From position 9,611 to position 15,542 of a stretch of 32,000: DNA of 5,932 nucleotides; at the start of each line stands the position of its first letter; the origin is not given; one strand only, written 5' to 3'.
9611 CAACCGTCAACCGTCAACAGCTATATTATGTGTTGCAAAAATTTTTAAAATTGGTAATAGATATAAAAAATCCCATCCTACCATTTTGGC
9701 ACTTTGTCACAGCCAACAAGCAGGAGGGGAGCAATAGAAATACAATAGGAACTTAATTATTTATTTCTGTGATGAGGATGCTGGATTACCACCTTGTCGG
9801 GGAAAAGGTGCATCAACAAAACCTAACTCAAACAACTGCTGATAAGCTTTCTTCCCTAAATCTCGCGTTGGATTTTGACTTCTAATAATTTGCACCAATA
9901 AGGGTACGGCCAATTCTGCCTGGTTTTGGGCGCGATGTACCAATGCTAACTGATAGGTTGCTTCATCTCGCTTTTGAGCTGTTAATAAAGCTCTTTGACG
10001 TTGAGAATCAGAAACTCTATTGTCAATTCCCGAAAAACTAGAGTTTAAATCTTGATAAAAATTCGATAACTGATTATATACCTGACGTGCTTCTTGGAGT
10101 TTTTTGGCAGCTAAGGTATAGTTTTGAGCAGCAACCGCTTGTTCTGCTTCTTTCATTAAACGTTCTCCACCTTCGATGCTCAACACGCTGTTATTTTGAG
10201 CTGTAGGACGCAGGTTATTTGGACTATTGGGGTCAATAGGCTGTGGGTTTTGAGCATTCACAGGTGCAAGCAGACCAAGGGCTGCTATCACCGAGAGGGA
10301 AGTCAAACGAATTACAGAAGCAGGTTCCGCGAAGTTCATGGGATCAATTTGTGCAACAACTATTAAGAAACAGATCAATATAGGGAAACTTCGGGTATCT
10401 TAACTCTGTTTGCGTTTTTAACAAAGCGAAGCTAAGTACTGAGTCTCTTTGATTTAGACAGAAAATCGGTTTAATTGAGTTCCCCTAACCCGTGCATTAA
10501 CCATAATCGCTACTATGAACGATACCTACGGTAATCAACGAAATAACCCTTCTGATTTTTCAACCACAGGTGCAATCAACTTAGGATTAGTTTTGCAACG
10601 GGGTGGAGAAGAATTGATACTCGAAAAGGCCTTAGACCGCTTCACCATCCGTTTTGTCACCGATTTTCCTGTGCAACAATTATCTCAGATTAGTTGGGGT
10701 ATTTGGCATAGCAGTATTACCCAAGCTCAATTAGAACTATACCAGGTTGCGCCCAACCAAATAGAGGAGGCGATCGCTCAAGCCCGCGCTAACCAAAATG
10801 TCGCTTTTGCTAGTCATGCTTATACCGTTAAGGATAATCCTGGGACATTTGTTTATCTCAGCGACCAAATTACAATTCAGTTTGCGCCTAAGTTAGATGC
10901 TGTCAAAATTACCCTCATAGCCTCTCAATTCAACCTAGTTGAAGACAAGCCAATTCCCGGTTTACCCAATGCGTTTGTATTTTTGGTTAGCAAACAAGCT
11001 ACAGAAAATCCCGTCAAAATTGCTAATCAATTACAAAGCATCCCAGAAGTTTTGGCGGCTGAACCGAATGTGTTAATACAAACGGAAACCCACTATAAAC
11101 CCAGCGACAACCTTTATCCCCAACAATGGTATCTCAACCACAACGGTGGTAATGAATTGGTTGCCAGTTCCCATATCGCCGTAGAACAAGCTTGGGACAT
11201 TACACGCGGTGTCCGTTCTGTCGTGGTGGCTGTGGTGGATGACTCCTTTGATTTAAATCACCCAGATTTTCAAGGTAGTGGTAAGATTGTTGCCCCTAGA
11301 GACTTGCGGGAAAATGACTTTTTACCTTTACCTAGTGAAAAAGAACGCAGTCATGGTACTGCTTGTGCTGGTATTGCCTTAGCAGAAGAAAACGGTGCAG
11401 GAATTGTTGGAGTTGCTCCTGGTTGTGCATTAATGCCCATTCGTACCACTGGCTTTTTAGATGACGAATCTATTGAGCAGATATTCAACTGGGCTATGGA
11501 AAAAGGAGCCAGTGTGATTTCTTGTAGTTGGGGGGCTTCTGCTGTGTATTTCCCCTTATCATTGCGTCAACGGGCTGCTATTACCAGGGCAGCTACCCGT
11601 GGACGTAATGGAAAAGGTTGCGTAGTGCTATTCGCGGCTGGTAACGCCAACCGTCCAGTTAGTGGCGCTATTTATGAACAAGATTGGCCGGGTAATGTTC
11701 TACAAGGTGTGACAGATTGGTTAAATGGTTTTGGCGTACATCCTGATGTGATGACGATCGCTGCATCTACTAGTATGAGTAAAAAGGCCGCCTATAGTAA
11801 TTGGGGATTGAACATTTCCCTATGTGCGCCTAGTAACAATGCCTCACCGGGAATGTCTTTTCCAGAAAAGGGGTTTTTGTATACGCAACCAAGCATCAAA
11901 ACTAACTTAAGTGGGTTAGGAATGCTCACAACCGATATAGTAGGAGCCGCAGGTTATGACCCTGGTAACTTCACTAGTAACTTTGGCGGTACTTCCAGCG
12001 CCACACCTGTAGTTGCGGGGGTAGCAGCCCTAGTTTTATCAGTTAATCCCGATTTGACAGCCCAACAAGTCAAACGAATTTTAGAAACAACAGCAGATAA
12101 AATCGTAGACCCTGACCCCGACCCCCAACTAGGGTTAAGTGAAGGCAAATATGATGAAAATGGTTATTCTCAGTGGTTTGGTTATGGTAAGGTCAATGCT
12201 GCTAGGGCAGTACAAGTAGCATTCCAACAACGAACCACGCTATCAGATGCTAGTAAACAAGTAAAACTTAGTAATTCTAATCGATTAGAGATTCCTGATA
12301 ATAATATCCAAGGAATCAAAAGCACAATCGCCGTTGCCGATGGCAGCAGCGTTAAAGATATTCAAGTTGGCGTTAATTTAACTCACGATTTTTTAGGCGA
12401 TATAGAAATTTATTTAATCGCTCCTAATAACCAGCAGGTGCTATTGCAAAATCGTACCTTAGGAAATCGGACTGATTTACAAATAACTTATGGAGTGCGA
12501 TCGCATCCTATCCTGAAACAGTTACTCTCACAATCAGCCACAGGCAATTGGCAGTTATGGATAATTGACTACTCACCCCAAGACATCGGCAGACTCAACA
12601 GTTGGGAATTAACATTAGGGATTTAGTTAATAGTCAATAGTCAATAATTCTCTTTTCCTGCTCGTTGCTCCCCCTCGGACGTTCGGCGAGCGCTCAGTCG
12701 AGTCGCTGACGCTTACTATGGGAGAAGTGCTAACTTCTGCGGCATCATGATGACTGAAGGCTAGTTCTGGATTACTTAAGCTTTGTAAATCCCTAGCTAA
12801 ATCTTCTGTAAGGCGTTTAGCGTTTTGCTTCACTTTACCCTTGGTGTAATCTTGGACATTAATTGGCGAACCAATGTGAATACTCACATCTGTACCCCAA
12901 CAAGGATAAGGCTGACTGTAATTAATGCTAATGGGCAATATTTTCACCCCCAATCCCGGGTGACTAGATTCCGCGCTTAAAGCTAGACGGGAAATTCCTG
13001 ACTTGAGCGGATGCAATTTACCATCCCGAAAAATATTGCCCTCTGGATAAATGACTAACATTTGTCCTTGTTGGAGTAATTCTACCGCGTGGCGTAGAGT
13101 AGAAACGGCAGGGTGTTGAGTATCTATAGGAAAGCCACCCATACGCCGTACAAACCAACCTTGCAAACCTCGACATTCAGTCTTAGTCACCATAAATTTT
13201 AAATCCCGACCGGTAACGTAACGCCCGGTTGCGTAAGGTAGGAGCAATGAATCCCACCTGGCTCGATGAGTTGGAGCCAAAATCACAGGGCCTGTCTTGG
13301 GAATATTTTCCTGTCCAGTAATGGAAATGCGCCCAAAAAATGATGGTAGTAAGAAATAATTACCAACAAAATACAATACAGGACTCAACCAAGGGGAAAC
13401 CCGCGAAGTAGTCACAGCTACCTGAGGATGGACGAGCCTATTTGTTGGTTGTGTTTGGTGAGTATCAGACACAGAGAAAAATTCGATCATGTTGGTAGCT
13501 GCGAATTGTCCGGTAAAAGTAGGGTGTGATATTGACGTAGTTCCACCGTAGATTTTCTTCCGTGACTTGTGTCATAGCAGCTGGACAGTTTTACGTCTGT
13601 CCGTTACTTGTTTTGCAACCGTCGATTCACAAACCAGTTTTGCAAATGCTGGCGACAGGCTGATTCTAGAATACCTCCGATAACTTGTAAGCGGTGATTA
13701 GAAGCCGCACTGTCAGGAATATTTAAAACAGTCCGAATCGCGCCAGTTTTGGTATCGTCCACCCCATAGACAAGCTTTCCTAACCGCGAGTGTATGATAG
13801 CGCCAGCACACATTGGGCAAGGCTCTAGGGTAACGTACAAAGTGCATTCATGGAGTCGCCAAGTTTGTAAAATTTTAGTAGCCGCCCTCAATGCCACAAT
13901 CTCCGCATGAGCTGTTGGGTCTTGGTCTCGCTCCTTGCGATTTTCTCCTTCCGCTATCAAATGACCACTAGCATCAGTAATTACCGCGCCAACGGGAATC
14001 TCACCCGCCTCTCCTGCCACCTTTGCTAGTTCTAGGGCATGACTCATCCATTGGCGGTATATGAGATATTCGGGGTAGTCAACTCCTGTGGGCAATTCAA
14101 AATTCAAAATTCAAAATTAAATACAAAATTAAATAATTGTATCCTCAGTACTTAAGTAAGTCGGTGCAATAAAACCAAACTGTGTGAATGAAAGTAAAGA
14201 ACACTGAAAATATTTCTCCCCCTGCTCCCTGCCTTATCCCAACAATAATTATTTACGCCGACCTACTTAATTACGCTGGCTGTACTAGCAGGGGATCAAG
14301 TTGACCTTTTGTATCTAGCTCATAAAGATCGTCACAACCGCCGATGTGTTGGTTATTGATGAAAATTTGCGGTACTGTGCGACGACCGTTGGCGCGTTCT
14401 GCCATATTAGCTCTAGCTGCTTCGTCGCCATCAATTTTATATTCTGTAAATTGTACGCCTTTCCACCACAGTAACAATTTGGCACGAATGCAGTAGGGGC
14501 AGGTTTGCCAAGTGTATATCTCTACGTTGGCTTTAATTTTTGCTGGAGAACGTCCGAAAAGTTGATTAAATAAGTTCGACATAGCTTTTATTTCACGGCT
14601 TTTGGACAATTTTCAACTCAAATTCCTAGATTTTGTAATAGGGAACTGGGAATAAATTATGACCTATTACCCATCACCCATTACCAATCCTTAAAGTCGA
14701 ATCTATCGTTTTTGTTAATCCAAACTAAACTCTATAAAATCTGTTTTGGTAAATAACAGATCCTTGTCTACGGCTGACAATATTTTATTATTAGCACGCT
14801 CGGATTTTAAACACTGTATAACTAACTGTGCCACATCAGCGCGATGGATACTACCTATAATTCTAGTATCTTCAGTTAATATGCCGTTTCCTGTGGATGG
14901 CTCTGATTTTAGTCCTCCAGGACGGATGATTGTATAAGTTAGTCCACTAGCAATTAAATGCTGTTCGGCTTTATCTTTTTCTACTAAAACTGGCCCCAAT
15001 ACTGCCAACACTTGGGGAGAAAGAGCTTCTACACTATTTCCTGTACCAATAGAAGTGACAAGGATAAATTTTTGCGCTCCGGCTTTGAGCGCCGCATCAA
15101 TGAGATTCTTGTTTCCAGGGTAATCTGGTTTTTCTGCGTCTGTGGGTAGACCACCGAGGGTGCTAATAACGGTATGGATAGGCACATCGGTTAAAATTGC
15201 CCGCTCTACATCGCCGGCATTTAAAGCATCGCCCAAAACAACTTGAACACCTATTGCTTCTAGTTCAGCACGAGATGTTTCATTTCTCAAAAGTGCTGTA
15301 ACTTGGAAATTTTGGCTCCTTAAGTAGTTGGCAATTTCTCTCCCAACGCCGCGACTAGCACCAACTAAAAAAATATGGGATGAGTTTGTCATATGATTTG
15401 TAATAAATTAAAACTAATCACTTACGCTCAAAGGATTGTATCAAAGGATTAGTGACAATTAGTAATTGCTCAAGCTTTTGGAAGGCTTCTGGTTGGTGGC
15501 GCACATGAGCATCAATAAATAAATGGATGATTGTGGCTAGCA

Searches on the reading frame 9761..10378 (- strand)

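Call 6: search_protein_families(library=pfam, proteins=[window:9761-10378:-], max_evalue=0.01)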
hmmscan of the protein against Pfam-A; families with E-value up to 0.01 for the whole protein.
window:9761-10378:- (205 aa): 1 family
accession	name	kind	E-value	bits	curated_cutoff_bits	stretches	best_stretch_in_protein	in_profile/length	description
PF14561.12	TPR_20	-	0.0011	19.7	25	1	126-185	9-70/90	Tetratricopeptide repeat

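Call 7: search_protein_families(library=ncbifam, proteins=[window:9761-10378:-], max_evalue=0.01)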
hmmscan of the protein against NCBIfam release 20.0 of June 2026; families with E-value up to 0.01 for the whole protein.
window:9761-10378:- (205 aa): 0 families

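Call 95: search_protein_families(library=pfam, proteins=[window:9761-10378:-], max_evalue=1)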
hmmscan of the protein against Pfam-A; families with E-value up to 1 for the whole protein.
window:9761-10378:- (205 aa): 4 families
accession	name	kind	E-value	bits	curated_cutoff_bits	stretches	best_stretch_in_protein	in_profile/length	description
PF14561.12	TPR_20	-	0.0011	19.7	25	1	126-185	9-70/90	Tetratricopeptide repeat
PF12895.13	ANAPC3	-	0.17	12.6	27.2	1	131-164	15-49/82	Anaphase-promoting complex, cyclosome, subunit 3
PF13428.12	TPR_14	-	0.22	12.8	23.5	0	139-172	2-34/44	Tetratricopeptide repeat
PF13174.12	TPR_6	-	0.42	11.8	26.3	0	139-166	1-28/33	Tetratricopeptide repeat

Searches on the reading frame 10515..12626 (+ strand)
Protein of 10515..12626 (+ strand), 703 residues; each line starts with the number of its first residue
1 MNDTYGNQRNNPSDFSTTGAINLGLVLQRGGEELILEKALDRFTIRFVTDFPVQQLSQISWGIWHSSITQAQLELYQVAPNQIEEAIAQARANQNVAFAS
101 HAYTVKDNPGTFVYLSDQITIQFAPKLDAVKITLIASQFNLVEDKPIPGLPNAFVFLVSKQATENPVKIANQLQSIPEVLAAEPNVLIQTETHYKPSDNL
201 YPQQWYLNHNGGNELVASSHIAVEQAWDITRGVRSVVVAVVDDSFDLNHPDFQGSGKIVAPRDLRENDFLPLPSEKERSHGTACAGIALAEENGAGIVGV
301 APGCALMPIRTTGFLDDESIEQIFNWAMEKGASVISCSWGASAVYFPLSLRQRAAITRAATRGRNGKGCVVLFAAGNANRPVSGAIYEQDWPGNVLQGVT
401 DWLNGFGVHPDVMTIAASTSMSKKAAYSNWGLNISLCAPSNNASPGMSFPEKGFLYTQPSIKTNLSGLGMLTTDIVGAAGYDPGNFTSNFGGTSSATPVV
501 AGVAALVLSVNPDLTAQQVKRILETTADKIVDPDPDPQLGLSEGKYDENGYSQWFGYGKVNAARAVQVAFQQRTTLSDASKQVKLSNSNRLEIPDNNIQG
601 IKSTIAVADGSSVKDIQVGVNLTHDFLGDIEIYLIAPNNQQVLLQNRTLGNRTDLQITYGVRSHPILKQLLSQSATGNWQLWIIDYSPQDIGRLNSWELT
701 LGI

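Call 6: search_protein_families(library=pfam, proteins=[window:10515-12626:+], max_evalue=0.01)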
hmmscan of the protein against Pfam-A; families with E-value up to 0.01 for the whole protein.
window:10515-12626:+ (703 aa): 3 families
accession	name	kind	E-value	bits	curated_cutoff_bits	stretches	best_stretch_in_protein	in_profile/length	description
PF00082.27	Peptidase_S8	-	2.5e-41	142.3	21.8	1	235-558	3-288/288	Subtilase family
PF01483.27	P_proprotein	-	2e-19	69.9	21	1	613-701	1-86/86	Proprotein convertase P-domain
PF22148.1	Fervidolysin_NPro-like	-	1.5e-05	25.7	21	0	107-185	8-81/81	Fervidolysin N-terminal prodomain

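Call 7: search_protein_families(library=ncbifam, proteins=[window:10515-12626:+], max_evalue=0.01)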
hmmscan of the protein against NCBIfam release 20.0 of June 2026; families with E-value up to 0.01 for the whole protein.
window:10515-12626:+ (703 aa): 5 families
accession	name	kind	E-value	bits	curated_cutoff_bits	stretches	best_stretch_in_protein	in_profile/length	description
TIGR03921.1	T7SS_mycosin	equivalog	2.4e-34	119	278.75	1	222-540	2-275/353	type VII secretion-associated serine protease mycosin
NF033595.1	denti_PrtP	equivalog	4.1e-19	68.6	300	1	410-568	388-504/606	dentilisin complex serine proteinase subunit PrtP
TIGR03895.1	protease_PatA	subfamily_domain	2.1e-05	23.5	421.05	1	480-595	149-266/606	PatA/PatG family cyanobactin maturation protease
NF049966.1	QH_SP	equivalog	0.0026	17.2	165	0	486-527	170-211/219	subtilisin-like serine protease QhpE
NF033865.1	fusolisin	equivalog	0.0043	15.2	999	1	491-568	343-420/1006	fusolisin family autotransporter serine protease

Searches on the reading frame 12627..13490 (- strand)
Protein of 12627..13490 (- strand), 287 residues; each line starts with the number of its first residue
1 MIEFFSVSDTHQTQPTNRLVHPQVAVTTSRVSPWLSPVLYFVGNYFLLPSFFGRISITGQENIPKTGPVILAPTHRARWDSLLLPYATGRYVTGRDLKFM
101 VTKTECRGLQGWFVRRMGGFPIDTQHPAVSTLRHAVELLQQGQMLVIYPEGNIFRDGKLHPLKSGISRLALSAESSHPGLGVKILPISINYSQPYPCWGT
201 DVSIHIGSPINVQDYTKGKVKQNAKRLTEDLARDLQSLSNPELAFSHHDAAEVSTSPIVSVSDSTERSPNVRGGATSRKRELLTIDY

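Call 35: search_protein_families(library=pfam, proteins=[window:12627-13490:-], max_evalue=0.001)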
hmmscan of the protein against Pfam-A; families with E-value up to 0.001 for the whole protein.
window:12627-13490:- (287 aa): 1 family
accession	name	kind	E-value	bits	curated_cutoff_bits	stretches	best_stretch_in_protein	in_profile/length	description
PF01553.26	Acyltransferase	-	5.2e-26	91.4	23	1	54-189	1-131/132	Acyltransferase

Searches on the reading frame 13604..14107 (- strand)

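Call 35: search_protein_families(library=pfam, proteins=[window:13604-14107:-], max_evalue=0.001)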
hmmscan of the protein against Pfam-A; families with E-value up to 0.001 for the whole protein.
window:13604-14107:- (167 aa): 7 families
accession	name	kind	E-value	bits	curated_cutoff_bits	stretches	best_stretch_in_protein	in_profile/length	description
PF14437.12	MafB19-deam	-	1.4e-38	132.5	27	1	19-163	5-142/142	MafB19-like deaminase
PF00383.29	dCMP_cyt_deam_1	-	3.1e-30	104.5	25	1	18-115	5-101/102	Cytidine and deoxycytidylate deaminase zinc-binding region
PF14439.12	Bd3614-deam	-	1.1e-07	32.3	38.5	1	39-129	10-103/113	Bd3614-like deaminase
PF08210.17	APOBEC_N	-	6.8e-05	23.4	25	1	60-105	40-86/170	APOBEC-like N-terminal domain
PF18750.7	SNAD4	-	0.00011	22.6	27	1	60-105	26-72/130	Secreted Novel AID/APOBEC-like Deaminase 4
PF18772.7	APOBEC2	-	0.00012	22.6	26.8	1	60-105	44-90/175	APOBEC2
PF18782.7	NAD2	-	0.00057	20.5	27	1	62-105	51-95/179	Novel AID APOBEC clade 2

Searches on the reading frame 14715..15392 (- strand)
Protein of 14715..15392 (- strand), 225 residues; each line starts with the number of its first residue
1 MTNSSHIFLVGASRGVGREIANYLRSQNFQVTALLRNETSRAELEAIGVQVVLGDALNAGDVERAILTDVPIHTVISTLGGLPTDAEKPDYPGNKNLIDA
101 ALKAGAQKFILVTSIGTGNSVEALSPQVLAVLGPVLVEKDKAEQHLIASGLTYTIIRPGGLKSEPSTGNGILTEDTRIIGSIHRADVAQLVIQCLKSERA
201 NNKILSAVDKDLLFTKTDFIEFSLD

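Call 35: search_protein_families(library=pfam, proteins=[window:14715-15392:-], max_evalue=0.001)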
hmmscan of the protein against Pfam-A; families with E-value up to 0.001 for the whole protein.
window:14715-15392:- (225 aa): 5 families
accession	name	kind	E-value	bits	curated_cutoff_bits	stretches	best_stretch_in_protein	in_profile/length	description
PF13460.12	NAD_binding_10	-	2.1e-43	148.8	27.2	1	11-197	1-183/184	NAD(P)H-binding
PF05368.20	NmrA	-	3.1e-10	40.6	27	1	4-155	2-143/298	NmrA-like family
PF01370.27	Epimerase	-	2.3e-07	30.9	20.9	1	7-114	1-115/240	NAD dependent epimerase/dehydratase family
PF02254.24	TrkA_N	-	0.00057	20.6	23.8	1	10-69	4-62/116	TrkA-N domain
PF00106.31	adh_short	-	0.00061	19.8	26.6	0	6-44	2-44/195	short chain dehydrogenase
